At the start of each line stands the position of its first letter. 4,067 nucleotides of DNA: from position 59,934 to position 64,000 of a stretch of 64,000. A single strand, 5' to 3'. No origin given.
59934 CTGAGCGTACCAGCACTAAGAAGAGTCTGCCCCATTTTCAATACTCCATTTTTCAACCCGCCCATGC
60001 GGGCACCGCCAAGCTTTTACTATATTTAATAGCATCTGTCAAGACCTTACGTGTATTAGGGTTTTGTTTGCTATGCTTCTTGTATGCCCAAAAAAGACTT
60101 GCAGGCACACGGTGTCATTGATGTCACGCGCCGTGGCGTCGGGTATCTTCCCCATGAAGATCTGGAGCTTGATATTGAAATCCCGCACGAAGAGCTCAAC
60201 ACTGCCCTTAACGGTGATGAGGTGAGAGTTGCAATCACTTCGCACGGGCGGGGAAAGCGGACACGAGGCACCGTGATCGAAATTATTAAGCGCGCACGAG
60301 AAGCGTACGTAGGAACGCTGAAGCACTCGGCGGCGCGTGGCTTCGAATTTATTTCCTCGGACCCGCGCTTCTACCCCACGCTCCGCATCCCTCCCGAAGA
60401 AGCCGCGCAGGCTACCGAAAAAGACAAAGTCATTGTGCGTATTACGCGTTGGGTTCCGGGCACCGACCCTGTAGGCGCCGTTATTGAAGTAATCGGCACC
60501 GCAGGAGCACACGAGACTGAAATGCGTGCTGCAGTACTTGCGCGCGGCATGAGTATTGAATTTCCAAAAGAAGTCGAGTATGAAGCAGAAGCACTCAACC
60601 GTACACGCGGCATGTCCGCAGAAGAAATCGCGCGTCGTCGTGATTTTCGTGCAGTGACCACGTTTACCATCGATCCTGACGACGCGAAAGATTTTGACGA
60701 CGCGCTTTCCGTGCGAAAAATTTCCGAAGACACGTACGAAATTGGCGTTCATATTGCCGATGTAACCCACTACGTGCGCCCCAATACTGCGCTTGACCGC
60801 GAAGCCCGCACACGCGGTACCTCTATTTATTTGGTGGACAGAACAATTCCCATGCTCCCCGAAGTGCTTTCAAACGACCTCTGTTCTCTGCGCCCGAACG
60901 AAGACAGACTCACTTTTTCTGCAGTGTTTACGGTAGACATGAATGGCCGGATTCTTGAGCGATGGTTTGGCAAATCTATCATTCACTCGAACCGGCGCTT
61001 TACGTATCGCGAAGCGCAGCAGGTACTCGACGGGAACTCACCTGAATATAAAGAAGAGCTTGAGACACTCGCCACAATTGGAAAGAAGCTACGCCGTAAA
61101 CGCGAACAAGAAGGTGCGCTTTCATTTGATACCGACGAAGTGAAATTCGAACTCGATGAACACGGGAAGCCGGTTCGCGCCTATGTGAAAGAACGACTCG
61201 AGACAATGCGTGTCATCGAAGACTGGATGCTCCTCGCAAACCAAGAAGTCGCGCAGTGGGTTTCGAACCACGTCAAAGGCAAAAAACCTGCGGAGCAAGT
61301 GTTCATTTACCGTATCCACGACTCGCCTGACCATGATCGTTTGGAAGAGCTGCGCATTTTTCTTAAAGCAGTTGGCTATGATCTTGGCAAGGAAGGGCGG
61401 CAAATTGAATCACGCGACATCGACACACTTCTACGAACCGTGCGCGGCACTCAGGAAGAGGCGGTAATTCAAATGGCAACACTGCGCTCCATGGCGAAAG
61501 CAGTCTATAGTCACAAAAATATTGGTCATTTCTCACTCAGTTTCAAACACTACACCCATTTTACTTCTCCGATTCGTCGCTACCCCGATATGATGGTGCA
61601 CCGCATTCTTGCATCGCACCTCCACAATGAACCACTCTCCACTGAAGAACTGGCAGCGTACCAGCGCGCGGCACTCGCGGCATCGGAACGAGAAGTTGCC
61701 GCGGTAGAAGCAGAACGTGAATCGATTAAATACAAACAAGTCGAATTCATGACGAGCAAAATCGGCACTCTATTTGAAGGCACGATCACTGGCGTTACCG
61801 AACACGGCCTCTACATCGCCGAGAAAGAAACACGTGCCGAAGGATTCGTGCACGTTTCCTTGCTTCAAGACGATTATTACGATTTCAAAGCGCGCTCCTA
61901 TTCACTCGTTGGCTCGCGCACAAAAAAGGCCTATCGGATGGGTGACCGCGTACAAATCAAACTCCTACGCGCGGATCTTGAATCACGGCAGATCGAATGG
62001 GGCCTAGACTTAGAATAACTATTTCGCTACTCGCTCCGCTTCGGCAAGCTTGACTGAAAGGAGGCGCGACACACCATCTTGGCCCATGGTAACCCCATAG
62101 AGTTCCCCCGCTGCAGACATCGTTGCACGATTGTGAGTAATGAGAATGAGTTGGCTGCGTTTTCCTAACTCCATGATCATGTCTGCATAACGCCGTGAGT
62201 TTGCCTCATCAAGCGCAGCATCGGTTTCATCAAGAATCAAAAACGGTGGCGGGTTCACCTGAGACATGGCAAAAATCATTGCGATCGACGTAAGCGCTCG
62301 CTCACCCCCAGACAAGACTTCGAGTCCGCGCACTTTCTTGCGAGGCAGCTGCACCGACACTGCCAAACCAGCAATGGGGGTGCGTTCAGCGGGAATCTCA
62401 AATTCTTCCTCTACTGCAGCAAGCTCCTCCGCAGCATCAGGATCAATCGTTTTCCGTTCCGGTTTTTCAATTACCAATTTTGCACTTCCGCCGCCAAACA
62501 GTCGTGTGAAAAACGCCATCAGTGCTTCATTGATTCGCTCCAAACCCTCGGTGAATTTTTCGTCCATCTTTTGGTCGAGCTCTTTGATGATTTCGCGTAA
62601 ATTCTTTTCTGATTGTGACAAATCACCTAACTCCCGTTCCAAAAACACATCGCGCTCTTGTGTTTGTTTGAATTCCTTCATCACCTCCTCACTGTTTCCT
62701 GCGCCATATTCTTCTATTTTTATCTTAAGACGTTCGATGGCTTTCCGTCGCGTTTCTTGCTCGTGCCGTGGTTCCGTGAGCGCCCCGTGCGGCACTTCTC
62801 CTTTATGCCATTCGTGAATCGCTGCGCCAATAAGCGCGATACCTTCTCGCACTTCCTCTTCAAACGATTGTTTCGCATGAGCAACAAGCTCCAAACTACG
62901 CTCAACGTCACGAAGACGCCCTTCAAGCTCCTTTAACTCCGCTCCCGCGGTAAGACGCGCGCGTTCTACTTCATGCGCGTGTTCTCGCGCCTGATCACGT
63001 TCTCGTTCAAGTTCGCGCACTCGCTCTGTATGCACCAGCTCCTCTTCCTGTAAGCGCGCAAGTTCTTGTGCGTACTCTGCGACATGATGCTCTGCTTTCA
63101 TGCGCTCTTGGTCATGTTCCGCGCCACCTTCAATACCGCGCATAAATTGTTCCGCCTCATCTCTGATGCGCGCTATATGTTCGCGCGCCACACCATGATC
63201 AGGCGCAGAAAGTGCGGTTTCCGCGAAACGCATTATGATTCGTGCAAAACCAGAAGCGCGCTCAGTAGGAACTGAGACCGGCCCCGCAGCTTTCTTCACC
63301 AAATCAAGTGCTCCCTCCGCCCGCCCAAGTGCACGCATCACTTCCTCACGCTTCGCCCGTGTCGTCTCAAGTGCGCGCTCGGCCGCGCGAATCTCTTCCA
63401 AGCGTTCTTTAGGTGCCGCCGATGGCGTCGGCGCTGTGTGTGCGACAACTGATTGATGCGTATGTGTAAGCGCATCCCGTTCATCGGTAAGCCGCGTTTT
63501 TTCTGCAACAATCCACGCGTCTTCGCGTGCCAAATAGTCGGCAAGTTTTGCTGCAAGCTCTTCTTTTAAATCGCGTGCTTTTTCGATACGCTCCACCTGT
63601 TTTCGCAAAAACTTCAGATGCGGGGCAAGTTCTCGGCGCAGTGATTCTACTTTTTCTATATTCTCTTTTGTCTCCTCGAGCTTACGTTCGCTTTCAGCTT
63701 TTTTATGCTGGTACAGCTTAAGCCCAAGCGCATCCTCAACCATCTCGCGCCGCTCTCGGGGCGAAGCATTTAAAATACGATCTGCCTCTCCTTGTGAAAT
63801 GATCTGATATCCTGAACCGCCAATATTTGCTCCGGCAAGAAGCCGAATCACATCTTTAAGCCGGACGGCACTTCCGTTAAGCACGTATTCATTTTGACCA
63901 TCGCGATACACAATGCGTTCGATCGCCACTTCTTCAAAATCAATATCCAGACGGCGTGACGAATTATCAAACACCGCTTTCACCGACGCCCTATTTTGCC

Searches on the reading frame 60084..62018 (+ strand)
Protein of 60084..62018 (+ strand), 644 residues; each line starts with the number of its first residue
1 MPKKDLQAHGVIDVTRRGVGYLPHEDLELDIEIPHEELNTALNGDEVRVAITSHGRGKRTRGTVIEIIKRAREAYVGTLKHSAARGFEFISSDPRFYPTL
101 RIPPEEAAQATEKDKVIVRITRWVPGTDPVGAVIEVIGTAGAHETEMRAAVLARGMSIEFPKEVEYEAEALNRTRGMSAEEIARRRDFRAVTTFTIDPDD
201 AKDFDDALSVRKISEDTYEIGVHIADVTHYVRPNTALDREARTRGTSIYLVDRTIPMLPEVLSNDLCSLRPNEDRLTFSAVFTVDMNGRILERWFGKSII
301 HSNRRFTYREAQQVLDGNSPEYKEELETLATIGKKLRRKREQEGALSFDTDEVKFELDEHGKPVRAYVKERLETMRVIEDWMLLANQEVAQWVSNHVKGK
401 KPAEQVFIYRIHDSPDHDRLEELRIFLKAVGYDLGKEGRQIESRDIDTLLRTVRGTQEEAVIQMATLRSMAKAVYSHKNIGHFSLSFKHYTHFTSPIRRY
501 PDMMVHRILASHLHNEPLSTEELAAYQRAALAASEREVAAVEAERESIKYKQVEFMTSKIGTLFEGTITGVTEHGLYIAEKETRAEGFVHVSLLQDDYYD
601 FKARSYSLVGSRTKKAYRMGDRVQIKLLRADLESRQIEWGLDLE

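Call 87: search_protein_families(library=pfam, proteins=[window:60084-62018:+], max_evalue=0.0001)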
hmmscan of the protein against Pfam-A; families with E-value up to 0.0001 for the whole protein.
window:60084-62018:+ (644 aa): 5 families
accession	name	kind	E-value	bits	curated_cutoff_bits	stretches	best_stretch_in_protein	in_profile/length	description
PF00773.25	RNB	-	1.2e-112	376.9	29.3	1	185-514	1-325/326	RNB domain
PF17876.7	CSD2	-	1.8e-22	79.6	26.2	2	90-161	3-74/74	Cold shock domain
PF08206.17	OB_RNB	-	8.6e-15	54.6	24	1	10-67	1-58/58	Ribonuclease B OB domain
PF00575.29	S1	-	1e-07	32.6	22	1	559-637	3-69/74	S1 RNA binding domain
PF17849.7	OB_Dis3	-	1.3e-05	25.6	22.8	1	89-151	4-73/77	Dis3-like cold-shock domain 2 (CSD2)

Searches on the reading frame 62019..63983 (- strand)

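Call 87: search_protein_families(library=pfam, proteins=[window:62019-63983:-], max_evalue=0.0001)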
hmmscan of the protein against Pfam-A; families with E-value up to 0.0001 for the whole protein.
window:62019-63983:- (654 aa): 2 families
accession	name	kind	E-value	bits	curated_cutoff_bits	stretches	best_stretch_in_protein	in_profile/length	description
PF02463.25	SMC_N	-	1.9e-36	126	40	1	2-639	80-219/220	RecF/RecN/SMC N terminal domain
PF17078.10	SHE3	-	8.4e-06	26.1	30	1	350-485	68-204/228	SWI5-dependent HO expression protein 3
